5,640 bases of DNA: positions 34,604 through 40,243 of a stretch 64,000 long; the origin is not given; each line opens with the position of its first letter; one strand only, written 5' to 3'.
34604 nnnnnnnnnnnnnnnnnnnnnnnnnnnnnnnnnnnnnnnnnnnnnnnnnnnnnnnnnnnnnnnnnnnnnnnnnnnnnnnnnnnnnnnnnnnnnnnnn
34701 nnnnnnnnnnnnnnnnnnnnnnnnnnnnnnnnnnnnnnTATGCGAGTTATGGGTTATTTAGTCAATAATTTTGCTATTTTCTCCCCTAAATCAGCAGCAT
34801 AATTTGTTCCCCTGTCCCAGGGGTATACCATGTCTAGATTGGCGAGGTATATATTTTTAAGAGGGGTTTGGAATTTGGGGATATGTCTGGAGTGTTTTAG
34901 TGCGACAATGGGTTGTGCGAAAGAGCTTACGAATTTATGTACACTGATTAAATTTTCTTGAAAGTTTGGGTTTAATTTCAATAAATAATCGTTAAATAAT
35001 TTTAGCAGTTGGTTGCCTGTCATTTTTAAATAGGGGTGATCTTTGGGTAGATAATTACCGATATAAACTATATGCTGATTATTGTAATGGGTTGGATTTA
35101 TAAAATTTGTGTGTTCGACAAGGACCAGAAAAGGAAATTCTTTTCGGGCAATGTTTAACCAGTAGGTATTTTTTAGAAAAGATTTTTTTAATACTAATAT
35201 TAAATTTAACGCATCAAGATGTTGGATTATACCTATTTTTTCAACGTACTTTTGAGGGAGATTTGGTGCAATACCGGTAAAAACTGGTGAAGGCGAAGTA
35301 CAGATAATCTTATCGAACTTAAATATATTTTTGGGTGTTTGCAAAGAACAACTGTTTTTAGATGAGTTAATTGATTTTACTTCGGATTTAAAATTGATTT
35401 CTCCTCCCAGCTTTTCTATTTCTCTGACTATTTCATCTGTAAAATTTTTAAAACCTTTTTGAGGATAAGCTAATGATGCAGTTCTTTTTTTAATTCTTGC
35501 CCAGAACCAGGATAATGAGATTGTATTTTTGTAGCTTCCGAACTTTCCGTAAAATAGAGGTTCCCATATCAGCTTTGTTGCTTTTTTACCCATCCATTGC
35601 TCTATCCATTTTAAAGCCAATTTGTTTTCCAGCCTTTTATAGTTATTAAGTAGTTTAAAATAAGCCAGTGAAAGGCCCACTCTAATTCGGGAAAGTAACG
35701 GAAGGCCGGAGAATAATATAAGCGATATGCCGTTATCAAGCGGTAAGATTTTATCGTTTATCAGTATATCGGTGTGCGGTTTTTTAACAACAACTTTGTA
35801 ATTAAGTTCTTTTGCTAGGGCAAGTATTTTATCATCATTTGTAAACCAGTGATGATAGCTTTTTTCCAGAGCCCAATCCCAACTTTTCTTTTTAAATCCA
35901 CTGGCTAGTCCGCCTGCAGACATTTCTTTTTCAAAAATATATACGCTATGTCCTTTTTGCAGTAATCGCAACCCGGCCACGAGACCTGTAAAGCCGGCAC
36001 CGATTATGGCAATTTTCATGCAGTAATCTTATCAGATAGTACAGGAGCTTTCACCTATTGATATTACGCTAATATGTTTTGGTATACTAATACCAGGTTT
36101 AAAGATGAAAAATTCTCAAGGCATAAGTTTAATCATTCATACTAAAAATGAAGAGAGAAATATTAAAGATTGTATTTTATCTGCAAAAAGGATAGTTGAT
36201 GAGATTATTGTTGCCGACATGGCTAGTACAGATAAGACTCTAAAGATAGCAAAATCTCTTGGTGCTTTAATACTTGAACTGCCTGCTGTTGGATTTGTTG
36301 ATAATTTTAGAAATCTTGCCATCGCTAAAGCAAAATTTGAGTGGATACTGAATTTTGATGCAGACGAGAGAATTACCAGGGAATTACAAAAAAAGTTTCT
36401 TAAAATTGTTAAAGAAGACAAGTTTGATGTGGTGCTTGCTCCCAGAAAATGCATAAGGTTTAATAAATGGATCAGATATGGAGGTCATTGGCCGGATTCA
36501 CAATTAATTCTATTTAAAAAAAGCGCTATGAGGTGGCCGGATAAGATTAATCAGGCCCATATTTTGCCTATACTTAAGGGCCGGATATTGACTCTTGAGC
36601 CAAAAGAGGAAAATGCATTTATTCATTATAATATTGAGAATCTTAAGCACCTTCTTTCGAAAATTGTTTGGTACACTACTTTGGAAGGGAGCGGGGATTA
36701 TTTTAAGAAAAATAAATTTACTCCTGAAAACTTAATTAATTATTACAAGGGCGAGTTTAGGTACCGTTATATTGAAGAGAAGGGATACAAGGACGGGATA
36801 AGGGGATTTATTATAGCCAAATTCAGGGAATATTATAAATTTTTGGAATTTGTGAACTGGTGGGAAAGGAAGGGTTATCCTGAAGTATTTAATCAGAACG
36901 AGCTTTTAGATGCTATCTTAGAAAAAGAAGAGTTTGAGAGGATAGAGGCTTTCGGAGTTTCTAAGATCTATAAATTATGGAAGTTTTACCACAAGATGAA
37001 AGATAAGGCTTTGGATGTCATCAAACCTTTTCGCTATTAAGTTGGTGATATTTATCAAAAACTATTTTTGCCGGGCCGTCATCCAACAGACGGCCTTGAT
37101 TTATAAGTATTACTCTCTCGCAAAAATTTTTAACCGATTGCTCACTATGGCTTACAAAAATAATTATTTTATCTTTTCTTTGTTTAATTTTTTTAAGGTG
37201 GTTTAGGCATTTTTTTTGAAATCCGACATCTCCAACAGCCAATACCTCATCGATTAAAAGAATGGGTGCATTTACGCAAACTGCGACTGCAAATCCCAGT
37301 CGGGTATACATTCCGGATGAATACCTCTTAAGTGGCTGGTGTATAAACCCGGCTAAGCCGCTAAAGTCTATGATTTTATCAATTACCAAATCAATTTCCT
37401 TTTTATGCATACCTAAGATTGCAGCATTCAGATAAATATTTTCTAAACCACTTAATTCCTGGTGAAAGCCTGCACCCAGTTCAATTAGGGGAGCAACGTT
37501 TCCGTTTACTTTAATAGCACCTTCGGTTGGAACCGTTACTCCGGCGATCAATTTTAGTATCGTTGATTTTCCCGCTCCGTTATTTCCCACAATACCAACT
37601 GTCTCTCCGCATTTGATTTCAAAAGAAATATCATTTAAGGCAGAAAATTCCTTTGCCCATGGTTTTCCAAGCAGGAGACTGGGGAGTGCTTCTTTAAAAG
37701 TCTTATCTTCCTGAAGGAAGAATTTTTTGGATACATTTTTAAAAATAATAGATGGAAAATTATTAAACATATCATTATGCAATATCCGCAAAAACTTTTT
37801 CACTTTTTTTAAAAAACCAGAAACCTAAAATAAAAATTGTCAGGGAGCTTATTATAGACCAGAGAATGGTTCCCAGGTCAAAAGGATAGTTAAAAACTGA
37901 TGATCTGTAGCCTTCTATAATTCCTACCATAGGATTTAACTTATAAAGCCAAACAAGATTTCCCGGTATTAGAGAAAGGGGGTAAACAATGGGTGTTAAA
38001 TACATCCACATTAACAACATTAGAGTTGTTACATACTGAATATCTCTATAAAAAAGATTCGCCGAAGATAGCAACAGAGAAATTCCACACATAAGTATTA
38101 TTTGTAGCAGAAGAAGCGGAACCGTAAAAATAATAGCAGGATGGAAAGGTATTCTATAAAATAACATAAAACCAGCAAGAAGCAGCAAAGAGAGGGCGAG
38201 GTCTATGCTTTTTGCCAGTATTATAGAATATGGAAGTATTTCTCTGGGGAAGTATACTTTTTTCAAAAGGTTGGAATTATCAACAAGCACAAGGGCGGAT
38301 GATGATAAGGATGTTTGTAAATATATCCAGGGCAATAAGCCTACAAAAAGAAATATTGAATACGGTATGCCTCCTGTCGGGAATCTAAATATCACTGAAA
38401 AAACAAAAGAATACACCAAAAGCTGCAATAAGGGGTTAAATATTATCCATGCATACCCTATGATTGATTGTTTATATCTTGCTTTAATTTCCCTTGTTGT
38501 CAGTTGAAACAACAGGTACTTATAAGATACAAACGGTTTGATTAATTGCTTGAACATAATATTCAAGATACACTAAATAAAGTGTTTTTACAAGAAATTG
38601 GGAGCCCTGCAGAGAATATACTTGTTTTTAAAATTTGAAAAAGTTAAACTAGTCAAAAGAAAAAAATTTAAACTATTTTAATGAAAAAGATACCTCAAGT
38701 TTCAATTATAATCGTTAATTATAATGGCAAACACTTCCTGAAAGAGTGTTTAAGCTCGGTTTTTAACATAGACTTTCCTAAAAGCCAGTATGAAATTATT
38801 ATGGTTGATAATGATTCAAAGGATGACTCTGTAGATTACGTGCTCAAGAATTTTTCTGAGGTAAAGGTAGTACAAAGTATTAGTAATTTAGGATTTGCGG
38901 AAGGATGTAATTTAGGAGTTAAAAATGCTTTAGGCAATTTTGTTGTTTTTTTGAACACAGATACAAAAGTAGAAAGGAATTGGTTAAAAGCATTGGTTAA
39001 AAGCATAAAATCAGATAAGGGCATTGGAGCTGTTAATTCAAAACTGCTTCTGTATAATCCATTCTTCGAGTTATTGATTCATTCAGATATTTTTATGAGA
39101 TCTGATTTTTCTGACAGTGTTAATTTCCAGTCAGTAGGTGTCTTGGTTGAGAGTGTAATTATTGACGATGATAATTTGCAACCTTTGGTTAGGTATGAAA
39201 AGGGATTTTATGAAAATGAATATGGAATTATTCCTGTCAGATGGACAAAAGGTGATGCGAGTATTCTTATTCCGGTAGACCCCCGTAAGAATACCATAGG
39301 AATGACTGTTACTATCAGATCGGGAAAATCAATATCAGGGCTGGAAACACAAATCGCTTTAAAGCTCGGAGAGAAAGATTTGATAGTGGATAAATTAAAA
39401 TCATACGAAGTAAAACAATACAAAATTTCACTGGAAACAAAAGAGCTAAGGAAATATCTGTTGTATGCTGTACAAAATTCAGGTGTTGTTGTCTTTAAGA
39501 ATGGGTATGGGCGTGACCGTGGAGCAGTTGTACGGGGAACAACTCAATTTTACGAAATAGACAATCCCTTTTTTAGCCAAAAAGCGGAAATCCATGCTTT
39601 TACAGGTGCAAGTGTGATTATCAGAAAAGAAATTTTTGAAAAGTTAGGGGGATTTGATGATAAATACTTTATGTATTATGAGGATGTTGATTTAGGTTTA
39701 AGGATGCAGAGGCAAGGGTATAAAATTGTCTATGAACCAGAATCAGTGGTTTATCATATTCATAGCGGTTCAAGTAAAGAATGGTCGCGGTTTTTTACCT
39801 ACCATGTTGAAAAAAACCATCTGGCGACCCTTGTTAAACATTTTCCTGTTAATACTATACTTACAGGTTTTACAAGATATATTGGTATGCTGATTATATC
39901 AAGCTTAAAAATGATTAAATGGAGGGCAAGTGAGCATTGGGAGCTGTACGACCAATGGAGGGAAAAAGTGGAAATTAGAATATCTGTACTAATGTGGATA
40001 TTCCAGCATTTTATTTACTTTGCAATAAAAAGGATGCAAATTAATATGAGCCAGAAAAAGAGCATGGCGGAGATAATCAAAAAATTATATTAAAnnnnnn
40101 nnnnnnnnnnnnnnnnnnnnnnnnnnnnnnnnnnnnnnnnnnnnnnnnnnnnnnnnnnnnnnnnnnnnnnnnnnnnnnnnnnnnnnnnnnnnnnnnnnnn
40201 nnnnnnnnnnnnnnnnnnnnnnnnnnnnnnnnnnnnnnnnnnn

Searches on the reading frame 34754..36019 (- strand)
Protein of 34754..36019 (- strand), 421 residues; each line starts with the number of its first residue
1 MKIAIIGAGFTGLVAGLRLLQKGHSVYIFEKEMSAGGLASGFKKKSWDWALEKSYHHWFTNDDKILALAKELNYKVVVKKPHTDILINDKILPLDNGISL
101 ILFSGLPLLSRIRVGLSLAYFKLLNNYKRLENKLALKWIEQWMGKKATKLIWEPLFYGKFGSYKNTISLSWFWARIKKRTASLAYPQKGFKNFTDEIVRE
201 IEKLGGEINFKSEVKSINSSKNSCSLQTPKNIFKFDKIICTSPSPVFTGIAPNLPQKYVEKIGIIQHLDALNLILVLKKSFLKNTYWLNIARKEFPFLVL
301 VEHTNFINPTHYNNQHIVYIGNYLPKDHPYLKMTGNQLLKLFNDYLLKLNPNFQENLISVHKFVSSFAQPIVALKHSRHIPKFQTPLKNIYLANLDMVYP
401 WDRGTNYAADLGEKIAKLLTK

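Call 6: search_protein_families(library=pfam, proteins=[window:34754-36019:-], max_evalue=0.001)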
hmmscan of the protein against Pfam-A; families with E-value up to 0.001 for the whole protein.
window:34754-36019:- (421 aa): 6 families
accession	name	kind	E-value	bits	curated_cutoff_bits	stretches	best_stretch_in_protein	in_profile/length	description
PF01593.30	Amino_oxidase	-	3.8e-25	89.5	19.8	1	10-393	1-416/443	Flavin containing amine oxidoreductase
PF13450.12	NAD_binding_8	-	3.9e-09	37.1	21.9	1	5-72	1-68/68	NAD(P)-binding Rossmann-like domain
PF01266.30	DAO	-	2e-07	31.3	27.9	1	2-41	1-40/353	FAD dependent oxidoreductase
PF03486.20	HI0933_like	-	2e-05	24.6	50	0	2-36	2-36/244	HI0933-like protein Rossmann domain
PF00890.30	FAD_binding_2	-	0.0003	20.6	20.4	1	3-40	2-38/414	FAD binding domain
PF07992.20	Pyr_redox_2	-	0.00032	20.7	26.1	0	1-33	1-33/291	Pyridine nucleotide-disulphide oxidoreductase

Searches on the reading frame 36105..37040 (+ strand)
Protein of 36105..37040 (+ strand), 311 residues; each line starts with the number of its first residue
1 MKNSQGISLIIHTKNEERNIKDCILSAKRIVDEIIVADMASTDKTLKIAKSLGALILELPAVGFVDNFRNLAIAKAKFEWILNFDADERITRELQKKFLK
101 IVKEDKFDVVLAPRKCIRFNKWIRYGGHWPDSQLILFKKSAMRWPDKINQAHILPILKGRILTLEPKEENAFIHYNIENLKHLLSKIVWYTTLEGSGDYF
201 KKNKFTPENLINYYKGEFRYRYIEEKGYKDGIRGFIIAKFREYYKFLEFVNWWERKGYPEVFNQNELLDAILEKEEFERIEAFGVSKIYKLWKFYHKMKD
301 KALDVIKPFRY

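Call 6: search_protein_families(library=pfam, proteins=[window:36105-37040:+], max_evalue=0.001)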
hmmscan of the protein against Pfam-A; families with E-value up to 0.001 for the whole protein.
window:36105-37040:+ (311 aa): 1 family
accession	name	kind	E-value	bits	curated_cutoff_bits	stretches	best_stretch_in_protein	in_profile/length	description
PF00535.33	Glycos_transf_2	-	1.4e-16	61.3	23.3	1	8-132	1-132/168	Glycosyl transferase family 2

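Call 85: search_protein_families(library=ncbifam, proteins=[window:36105-37040:+], max_evalue=0.00001)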
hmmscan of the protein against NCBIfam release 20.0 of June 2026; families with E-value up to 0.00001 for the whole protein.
window:36105-37040:+ (311 aa): 4 families
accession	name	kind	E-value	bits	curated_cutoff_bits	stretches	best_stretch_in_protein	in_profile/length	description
TIGR04195.1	S_glycosyl_SunS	equivalog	4.1e-10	39.1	350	1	7-107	59-160/421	SunS family peptide S-glycosyltransferase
TIGR04283.1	glyco_like_mftF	equivalog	2.5e-09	37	182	1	7-106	1-101/221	TIGR04283 family arsenosugar biosynthesis glycosyltransferase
NF010496.0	PRK13915.1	equivalog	6.4e-07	28.7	262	1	2-58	28-90/307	glucosyl-3-phosphoglycerate synthase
NF007482.0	PRK10073.1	equivalog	3.7e-06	26.2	423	1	2-110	3-118/334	glycosyltransferase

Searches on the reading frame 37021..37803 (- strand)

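Call 6: search_protein_families(library=pfam, proteins=[window:37021-37803:-], max_evalue=0.001)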
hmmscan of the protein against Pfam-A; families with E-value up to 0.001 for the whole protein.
window:37021-37803:- (260 aa): 3 families
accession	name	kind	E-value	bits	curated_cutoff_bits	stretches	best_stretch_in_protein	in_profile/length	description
PF00005.33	ABC_tran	-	2.4e-22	80.5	25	1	56-187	1-135/137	ABC transporter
PF02463.25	SMC_N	-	2.2e-05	24.5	40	0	168-231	148-208/220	RecF/RecN/SMC N terminal domain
PF13555.12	AAA_29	-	0.00048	20.3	27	1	61-100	17-55/61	P-loop containing region of AAA domain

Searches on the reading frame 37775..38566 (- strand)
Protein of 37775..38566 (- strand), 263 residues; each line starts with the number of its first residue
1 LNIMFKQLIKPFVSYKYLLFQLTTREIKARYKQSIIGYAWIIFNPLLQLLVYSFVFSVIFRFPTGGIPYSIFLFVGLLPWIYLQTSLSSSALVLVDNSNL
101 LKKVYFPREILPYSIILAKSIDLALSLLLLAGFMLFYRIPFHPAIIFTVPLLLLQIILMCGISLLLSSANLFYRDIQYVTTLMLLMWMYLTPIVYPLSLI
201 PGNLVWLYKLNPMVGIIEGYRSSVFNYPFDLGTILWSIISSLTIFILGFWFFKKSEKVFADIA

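Call 6: search_protein_families(library=pfam, proteins=[window:37775-38566:-], max_evalue=0.001)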
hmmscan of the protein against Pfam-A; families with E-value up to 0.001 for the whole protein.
window:37775-38566:- (263 aa): 1 family
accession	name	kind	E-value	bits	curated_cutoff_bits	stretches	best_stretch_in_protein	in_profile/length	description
PF01061.29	ABC2_membrane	-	5.9e-21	75.4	26.9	1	18-225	2-211/211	ABC-2 type transporter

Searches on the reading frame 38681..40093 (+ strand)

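Call 6: search_protein_families(library=pfam, proteins=[window:38681-40093:+], max_evalue=0.001)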
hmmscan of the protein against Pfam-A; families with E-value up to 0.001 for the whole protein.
window:38681-40093:+ (470 aa): 7 families
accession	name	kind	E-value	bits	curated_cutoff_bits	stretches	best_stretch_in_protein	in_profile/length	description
PF00535.33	Glycos_transf_2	-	7e-23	81.8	23.3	1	8-113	1-107/168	Glycosyl transferase family 2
PF13641.12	Glyco_tranf_2_3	-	2.3e-15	57.7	27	2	293-364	145-216/230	Glycosyltransferase like family 2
PF10111.15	Glyco_tranf_2_2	-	4.3e-12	46.5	27.3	2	9-113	4-110/276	Glycosyltransferase like family 2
PF13632.12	Glyco_trans_2_3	-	7.3e-09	36.2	27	1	293-370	58-131/198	Glycosyl transferase family group 2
PF02709.20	Glyco_transf_7C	-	7.6e-06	25.9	23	1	298-351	10-64/78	N-terminal domain of galactosyltransferase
PF13506.12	Glyco_transf_21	-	3.9e-05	23.6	21.7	1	302-370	97-168/174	Glycosyl transferase family 21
PF13712.12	Glyco_tranf_2_5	-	5.7e-05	23.4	27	0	10-117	2-87/210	Glycosyltransferase like family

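Call 85: search_protein_families(library=ncbifam, proteins=[window:38681-40093:+], max_evalue=0.00001)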
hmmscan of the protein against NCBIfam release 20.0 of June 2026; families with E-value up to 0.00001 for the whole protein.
window:38681-40093:+ (470 aa): 16 families
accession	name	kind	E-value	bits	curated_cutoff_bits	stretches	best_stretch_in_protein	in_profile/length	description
TIGR03965.1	mycofact_glyco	equivalog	2.9e-26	92.4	280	2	4-120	73-189/467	mycofactocin biosynthesis glycosyltransferase MftF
NF041875.1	EPS_EpsD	equivalog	9.6e-25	87.7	370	2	7-104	1-99/325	exopolysaccharide biosynthesis glycosyltransferase EpsD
TIGR03937.1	PgaC_IcaA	equivalog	2.6e-20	72.8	422.3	1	2-119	42-160/407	poly-beta-1,6-N-acetyl-D-glucosamine synthase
NF038299.1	EPS_HpsN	equivalog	2.4e-18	66.2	425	1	5-122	1-119/317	hormogonium polysaccharide biosynthesis glycosyltransferase HpsN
TIGR04283.1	glyco_like_mftF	equivalog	6.2e-18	65.2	182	1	7-123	1-112/221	TIGR04283 family arsenosugar biosynthesis glycosyltransferase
TIGR03111.1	glyc2_xrt_Gpos1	hypoth_equivalog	1.3e-15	57.2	363.95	1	2-123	46-170/439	TIGR03111 family XrtG-associated glycosyltransferase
TIGR01556.1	rhamnosyltran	subfamily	1.2e-13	50.9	200.55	1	31-115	16-105/281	rhamnosyltransferase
NF038302.1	EPS_HpsE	equivalog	1.4e-13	50.5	300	1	7-122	3-124/307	hormogonium polysaccharide biosynthesis glycosyltransferase HpsE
NF007482.0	PRK10073.1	equivalog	6e-13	48.5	423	1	2-110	3-111/334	glycosyltransferase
NF050050.1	ProtGlycPglI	equivalog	2.9e-11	43.3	500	1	5-111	2-110/306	GalNAc(5)-diNAcBac-PP-undecaprenol beta-1,3-glucosyltransferase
NF041394.1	GtaseAglG_Halo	equivalog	3e-11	43.1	440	1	6-115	2-113/304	glucosyl-dolichyl phosphate glucuronosyltransferase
NF047683.1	TeichurnBiosyTuaG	equivalog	9.2e-11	41.8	400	1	2-107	3-109/252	teichuronic acid biosynthesis protein TuaG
NF053739.1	GlytfEpsEBac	equivalog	1.8e-09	37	450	0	5-95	1-93/265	glycosyltransferase EpsE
TIGR04242.1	nodulat_NodC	equivalog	4.3e-07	29.2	550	1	2-123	45-169/395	chitooligosaccharide synthase NodC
TIGR03030.1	CelA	equivalog_domain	4.9e-06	24.9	699.1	0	307-357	307-355/714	UDP-forming cellulose synthase catalytic subunit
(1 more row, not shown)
